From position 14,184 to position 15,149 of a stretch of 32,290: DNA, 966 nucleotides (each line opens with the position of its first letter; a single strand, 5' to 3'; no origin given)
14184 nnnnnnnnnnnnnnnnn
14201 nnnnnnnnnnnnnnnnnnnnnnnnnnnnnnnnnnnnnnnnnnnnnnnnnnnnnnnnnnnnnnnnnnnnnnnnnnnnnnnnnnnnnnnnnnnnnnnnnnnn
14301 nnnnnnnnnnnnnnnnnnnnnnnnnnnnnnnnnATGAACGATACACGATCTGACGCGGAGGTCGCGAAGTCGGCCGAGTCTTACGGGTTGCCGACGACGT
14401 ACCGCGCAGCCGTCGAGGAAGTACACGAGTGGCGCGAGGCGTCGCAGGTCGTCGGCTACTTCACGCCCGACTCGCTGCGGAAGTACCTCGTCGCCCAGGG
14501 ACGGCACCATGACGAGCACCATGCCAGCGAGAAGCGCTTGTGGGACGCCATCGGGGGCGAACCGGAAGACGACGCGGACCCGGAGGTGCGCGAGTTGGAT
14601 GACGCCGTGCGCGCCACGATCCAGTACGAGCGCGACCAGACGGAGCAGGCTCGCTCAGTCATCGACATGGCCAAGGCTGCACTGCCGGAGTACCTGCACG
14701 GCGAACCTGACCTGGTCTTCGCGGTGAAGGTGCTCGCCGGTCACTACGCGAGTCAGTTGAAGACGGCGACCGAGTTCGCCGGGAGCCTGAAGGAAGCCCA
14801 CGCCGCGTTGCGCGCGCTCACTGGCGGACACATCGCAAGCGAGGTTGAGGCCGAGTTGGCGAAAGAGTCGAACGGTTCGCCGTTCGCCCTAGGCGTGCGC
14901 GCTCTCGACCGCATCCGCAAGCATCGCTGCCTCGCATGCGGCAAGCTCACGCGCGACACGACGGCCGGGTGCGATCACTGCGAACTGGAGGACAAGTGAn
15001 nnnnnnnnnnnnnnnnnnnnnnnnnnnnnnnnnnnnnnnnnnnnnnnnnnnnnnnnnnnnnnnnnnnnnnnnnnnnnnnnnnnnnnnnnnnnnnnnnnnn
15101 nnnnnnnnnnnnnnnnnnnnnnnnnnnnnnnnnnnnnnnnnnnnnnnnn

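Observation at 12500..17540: Array of about 25 tiny genes, each preceded by a palindromic (cc)TGCGCGC element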

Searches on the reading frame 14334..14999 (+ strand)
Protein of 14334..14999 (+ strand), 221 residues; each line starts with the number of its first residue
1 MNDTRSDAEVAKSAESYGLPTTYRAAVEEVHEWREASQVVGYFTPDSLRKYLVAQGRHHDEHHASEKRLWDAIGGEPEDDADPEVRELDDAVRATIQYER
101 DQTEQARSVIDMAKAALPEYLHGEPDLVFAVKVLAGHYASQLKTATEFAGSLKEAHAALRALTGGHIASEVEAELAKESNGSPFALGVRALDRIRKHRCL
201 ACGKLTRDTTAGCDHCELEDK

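Call 34: find_homologous_proteins(query=window:14334-14999:+, max_evalue=0.001)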
Query window:14334-14999:+ (221 aa): 10 proteins with E <= 0.001 among 850 candidates.
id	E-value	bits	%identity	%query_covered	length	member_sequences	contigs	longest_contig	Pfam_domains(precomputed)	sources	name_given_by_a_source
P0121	7.3e-142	488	100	100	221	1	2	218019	-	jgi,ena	-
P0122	5.7e-46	175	69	52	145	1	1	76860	-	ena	-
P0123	5.6e-36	142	65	46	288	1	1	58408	-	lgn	-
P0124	6.2e-31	126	88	31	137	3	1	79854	-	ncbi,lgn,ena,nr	ncbi:MAG TPA: hypothetical protein VNV25_25295 [Gemmatimonadaceae bacterium]|nr:hypothetical protein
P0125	4.0e-30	123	81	33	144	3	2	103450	-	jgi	jgi:hypothetical protein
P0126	3.1e-28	117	84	31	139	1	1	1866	-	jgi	jgi:hypothetical protein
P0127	1.5e-18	85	63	35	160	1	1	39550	-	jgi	jgi:hypothetical protein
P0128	1.7e-14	72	75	23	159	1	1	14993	-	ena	-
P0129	3.2e-13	68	63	27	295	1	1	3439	-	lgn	-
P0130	1.4e-12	66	62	27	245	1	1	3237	-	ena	-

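Call 35: find_encoding_contigs(protein=P0122, flank=10000, max_places=1)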
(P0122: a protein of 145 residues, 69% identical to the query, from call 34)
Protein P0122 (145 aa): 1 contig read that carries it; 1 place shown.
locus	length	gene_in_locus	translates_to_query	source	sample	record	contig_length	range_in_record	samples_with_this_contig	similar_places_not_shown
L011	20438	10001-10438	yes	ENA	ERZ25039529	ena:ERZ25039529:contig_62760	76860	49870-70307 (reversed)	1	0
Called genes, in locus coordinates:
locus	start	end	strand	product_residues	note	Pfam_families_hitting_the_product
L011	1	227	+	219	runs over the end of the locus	PF19800:DUF6283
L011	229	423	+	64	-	-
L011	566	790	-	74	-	-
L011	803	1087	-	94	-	-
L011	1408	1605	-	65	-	-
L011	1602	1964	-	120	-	-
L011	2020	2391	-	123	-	PF02026:RyR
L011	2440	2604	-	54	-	-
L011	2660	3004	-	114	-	-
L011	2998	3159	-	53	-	-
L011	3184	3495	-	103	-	-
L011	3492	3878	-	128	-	-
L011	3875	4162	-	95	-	-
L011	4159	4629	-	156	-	-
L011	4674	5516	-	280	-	PF17762:HTH_ParB (weak)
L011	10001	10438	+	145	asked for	-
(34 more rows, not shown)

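Call 36: find_encoding_contigs(protein=P0125, flank=10000, max_places=1)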
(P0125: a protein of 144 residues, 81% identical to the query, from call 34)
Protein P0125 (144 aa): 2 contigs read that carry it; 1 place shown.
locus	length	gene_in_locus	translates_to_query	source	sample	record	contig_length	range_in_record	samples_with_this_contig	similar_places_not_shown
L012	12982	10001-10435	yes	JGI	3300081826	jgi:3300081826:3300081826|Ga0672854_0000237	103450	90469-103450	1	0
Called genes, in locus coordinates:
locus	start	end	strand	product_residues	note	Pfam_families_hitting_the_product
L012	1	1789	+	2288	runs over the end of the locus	PF06381:Phage_portal_3, PF00293:NUDIX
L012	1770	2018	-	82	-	-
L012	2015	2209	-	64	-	-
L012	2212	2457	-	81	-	-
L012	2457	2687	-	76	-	-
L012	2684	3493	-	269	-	PF12083:DUF3560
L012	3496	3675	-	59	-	-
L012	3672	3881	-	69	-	-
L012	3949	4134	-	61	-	-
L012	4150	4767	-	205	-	-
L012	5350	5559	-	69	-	-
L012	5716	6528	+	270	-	-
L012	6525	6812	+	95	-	-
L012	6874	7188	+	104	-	-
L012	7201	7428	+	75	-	-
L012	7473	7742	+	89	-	-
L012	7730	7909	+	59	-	-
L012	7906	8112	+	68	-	-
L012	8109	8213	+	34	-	-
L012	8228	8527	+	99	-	PF13384:HTH_23 (weak)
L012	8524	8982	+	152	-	PF01844:HNH, PF14279:HNH_5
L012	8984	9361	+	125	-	-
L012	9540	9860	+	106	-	-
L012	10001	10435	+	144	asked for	-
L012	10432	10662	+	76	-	-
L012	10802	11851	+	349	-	PF00589:Phage_integrase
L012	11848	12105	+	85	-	-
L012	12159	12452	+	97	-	-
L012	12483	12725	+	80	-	-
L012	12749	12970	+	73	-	-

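Call 37: find_encoding_contigs(protein=P0124, flank=10000, max_places=1)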
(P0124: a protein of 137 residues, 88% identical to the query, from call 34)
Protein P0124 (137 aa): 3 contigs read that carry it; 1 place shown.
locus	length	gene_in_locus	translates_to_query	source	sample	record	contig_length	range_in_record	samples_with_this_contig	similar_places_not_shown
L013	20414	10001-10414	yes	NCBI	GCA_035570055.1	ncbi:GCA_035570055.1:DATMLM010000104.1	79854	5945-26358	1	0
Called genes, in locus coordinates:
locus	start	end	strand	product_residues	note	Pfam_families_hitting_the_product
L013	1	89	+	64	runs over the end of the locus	-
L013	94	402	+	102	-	-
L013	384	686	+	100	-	-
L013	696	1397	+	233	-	PF08924:Rv2525c_GlyHyd-like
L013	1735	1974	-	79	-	-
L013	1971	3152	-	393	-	PF02899:Phage_int_SAM_1 (faint), PF00589:Phage_integrase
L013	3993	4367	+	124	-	-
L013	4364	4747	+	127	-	-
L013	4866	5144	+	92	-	-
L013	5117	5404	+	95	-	-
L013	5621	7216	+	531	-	PF26675:DUF8224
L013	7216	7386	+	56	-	-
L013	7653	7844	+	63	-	-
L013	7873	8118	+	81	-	-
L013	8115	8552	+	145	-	-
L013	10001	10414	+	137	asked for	-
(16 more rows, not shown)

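Call 45: find_related_loci(query=A1, collection=metagenome_contigs, flank=10000)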
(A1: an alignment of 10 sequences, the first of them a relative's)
Query A1 (221 aa) in metagenome_contigs; peptide patterns used: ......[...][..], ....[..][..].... (x = any residue, [..] = any of these).
208 stretches matched a pattern; 1 encode a relative of the query (tblastn E <= 1e-3); 1 distinct loci.
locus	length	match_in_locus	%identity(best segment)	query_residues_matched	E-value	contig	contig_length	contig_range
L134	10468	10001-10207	87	1-69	6e-37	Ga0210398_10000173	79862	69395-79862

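Call 63: find_related_loci(query=A1, collection=genome_contigs, flank=10000)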
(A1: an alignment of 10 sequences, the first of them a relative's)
Query A1 (221 aa) in genome_contigs; peptide patterns used: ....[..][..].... (x = any residue, [..] = any of these).
90 stretches matched a pattern; 1 encode a relative of the query (tblastn E <= 1e-3); 1 distinct loci.
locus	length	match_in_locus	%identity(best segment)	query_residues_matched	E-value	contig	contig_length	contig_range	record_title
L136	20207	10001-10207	87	1-69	1e-36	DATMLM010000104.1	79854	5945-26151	MAG TPA_asm: Gemmatimonadaceae bacterium isolate SMAG_U12797 k141_4642394, whole genome shotgun sequence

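Call 65: search_protein_families(library=pfam, proteins=[window:14334-14999:+], max_evalue=0.05)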
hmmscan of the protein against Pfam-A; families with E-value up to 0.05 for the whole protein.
window:14334-14999:+ (221 aa): 1 family
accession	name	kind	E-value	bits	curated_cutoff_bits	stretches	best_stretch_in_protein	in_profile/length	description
PF13541.12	ChlI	-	0.0041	17.5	27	1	81-153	18-89/121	Subunit ChlI of Mg-chelatase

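Call 70: find_encoding_contigs(protein=P0127, flank=10000, max_places=1)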
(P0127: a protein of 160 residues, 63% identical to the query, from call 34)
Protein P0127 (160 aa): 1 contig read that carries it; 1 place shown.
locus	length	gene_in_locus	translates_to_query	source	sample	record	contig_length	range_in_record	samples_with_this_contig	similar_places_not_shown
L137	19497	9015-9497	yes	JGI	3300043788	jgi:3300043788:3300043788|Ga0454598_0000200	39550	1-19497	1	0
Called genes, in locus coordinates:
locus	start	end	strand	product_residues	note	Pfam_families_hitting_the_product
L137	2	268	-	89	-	?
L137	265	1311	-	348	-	PF00589:Phage_integrase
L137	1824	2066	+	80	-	-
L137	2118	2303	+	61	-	-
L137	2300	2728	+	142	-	-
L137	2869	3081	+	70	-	-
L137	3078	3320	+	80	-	-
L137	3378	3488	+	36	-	-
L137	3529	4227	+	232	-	-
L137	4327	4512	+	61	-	-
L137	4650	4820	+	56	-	-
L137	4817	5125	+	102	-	-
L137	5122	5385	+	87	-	-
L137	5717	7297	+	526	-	PF26675:DUF8224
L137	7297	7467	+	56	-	-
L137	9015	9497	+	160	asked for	-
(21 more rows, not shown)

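Call 71: find_encoding_contigs(protein=P0123, flank=10000, max_places=1)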
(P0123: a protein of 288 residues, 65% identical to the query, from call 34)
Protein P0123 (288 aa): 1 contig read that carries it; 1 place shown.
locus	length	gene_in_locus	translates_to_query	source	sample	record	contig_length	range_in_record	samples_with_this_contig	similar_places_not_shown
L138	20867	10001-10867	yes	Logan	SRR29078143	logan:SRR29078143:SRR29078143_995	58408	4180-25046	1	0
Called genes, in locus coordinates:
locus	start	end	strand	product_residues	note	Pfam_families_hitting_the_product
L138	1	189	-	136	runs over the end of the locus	-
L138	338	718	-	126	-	-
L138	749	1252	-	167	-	PF01726:LexA_DNA_bind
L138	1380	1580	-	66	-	-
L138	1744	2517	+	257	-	PF13443:HTH_26 (faint)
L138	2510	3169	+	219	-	-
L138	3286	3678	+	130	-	-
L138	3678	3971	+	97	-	-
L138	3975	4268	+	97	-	-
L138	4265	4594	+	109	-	-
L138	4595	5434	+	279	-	-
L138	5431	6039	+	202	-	-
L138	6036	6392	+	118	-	-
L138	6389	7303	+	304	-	PF12684:DUF3799, PF12705:PDDEXK_1 (weak)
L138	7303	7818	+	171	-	-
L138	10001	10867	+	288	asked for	-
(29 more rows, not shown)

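Call 77: find_encoding_contigs(protein=P0128, flank=10000, max_places=1)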
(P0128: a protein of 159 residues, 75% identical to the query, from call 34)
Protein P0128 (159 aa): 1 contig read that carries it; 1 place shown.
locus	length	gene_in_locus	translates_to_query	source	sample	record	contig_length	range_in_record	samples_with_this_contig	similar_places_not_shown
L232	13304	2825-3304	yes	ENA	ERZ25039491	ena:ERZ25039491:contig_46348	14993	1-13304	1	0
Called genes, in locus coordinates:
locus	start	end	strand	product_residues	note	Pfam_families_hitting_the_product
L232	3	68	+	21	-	?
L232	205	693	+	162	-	-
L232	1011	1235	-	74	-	-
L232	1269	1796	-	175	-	-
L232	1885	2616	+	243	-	PF01555:N6_N4_Mtase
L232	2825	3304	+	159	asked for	-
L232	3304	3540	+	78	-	-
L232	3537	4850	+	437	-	PF00589:Phage_integrase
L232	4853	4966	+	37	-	-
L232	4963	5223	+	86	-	-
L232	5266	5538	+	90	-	-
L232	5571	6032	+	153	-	-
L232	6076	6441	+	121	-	-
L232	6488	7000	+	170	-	-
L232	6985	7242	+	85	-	-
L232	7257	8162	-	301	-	PF00959:Phage_lysozyme (faint)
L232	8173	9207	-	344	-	-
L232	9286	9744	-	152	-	-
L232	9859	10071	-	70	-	-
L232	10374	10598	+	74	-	-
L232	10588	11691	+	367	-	-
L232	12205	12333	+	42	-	-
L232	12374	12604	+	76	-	-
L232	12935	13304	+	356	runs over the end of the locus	-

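Call 81: search_dna_similar(query=window:14334-14999:+, collection=phages, mode=protein, max_evalue=0.001, max_rows=20)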
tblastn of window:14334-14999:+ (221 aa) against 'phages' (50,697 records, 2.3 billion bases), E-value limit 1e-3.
No match.

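Call 96: predict_structure(alignment_id=A1)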
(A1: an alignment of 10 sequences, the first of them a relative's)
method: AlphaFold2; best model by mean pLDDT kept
length: 221 residues; sequences in the alignment: 10
mean_pLDDT: 60.9   pTM: 0.26
mean pLDDT of the five models: 60.9, 57.9, 56.4, 54.8, 54.2
residues with pLDDT >= 90: 0; 70-90: 67; 50-70: 111; < 50: 43
segments of 3 or more residues with pLDDT < 50: 35-37, 40-42, 120-122, 124-128, 168-176, 181-184, 218-221
pLDDT, mean of each block of 10 residues (from residue 1): 67 60 52 50 64 74 78 72 74 79 75 58 48 53 59 59 50 47 50 60 59 54 41
secondary structure, 60 per line:
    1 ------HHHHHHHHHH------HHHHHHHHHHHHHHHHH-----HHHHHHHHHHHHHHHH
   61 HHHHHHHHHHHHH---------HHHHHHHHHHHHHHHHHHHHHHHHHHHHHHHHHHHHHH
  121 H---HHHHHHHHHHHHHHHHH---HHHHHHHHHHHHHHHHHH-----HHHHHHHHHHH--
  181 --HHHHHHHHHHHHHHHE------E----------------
elements in order: H7-16 H23-39 H45-73 H83-121 H125-141 H145-162 H168-178 H183-197

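Call 98: find_related_loci(query=L232:5571-6032:+, collection=viral_contigs, flank=10000)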
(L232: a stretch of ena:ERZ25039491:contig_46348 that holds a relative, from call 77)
Query L232:5571-6032:+ (153 aa) in viral_contigs; peptide patterns used: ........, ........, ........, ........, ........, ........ (x = any residue, [..] = any of these).
7 stretches matched a pattern; 2 encode a relative of the query (tblastn E <= 1e-3); 2 distinct loci.
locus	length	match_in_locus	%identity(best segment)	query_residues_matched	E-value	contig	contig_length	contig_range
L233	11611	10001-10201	69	1-68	3e-27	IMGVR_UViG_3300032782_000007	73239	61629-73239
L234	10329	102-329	59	85-153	8e-25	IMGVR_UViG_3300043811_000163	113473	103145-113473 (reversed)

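Call 99: find_related_loci(query=L012:10802-11851:+, collection=viral_contigs, flank=10000)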
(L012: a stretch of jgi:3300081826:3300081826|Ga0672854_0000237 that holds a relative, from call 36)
Query L012:10802-11851:+ (349 aa) in viral_contigs; peptide patterns used: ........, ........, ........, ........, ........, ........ (x = any residue, [..] = any of these).
7 stretches matched a pattern; 2 encode a relative of the query (tblastn E <= 1e-3); 1 distinct loci.
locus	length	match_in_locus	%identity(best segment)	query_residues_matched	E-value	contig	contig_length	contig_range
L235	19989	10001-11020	73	2-341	9e-168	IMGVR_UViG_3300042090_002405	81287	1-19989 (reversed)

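Call 105: search_protein_families(library=pfam, proteins=[L235:2051-5701:+, L235:5718-7232:+, L235:13024-14148:+, L235:14145-15326:+, L235:15381-16301:+, L235:17210-18097:+, L234:914-1771:+, L234:4268-5242:+, L234:9580-10296:-, L235:138-941:+], max_evalue=0.001)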
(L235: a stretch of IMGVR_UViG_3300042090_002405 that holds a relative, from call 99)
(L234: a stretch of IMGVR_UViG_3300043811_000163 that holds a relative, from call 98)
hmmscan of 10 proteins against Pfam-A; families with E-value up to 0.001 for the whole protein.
L235:2051-5701:+ (1216 aa): 6 families
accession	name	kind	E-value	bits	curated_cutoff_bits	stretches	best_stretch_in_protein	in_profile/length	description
PF00476.26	DNA_pol_A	-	5.4e-20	72.1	34.3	1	501-650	7-157/381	DNA polymerase family A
PF03167.25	UDG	-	4.8e-19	69.3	24.3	1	74-244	7-125/141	Uracil DNA glycosylase superfamily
PF13392.12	HNH_3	-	1e-08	35.1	24.8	1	783-825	3-45/46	HNH endonuclease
PF14890.11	Intein_splicing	-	1.9e-05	25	35.8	1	691-970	36-155/155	Intein splicing domain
PF13403.11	Hint_2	-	5.9e-05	23.9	28.4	1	653-686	2-35/147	Hint domain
PF01612.26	DNA_pol_A_exo1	-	9.4e-05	22.7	23.6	1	295-466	6-172/173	3'-5' exonuclease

L235:5718-7232:+ (504 aa): 6 families
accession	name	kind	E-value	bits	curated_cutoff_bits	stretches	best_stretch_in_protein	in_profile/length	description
PF13604.12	AAA_30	-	1.3e-16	61.3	27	1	54-292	17-174/191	AAA domain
PF13245.12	AAA_19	-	1.9e-12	47.9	25.1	1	55-252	11-132/134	AAA domain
PF13538.12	UvrD_C_2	-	1e-10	41.7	27.4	1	452-502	2-51/52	UvrD-like helicase C-terminal domain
PF05970.20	PIF1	-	3.4e-07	30.5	25.9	0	56-97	23-66/223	PIF1-like helicase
PF01443.25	Viral_helicase1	-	1.1e-05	25.8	21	0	454-503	179-227/228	Viral superfamily 1 RNA helicase core domain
PF13401.12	AAA_22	-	0.00051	20.8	27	0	55-104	5-57/130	AAA domain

L235:13024-14148:+ (374 aa): 1 family
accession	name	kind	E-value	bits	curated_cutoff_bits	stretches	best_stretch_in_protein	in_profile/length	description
PF07728.20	AAA_5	-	0.00086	19.8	22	0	30-125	5-96/139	AAA domain (dynein-related subfamily)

L235:14145-15326:+ (393 aa): 3 families
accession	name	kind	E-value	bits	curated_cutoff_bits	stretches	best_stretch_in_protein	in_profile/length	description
PF13203.12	DUF2201_N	-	5.4e-16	59.4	23.2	1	11-254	8-256/271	Putative metallopeptidase domain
PF09967.15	DUF2201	-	1.1e-14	55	26.4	1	271-391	2-121/123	VWA-like domain (DUF2201)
PF13519.12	VWA_2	-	0.00024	22.2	27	0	272-357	3-107/107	von Willebrand factor type A domain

L235:15381-16301:+ (306 aa): 0 families

L235:17210-18097:+ (295 aa): 1 family
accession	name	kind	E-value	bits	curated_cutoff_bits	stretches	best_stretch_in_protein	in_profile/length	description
PF09414.15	RNA_ligase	-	1.3e-10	42.1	27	1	20-184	2-169/171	RNA ligase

L234:914-1771:+ (285 aa): 3 families
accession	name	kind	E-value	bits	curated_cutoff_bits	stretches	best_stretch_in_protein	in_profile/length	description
PF00805.28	Pentapeptide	-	1.2e-25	89.1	20.2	3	35-71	1-37/40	Pentapeptide repeats (8 copies)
PF13576.12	Pentapeptide_3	-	2.1e-07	31.5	27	0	55-95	4-47/48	Pentapeptide repeats (9 copies)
PF13599.13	Pentapeptide_4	-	4.3e-07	30.3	38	1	52-126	3-77/78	Pentapeptide repeat region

L234:4268-5242:+ (324 aa): 1 family
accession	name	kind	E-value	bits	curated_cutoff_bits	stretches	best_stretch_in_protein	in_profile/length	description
PF04233.19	Phage_Mu_F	-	2.6e-23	83.3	29.6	1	185-295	2-111/112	Phage Mu protein F like protein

L234:9580-10296:- (238 aa): 2 families
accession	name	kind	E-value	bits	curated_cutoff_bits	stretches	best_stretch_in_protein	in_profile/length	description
PF25045.1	vWA_Ro60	-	1.4e-59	201.2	27.7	1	70-236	2-165/165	Ro60 vWA domain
PF05731.17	TROVE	-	7.2e-07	29.2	23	0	29-67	394-441/442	TROVE domain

L235:138-941:+ (267 aa): 1 family
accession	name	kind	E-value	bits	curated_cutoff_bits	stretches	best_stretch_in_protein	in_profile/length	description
PF13479.12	AAA_24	-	1e-06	29.2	27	1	14-215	3-185/195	AAA domain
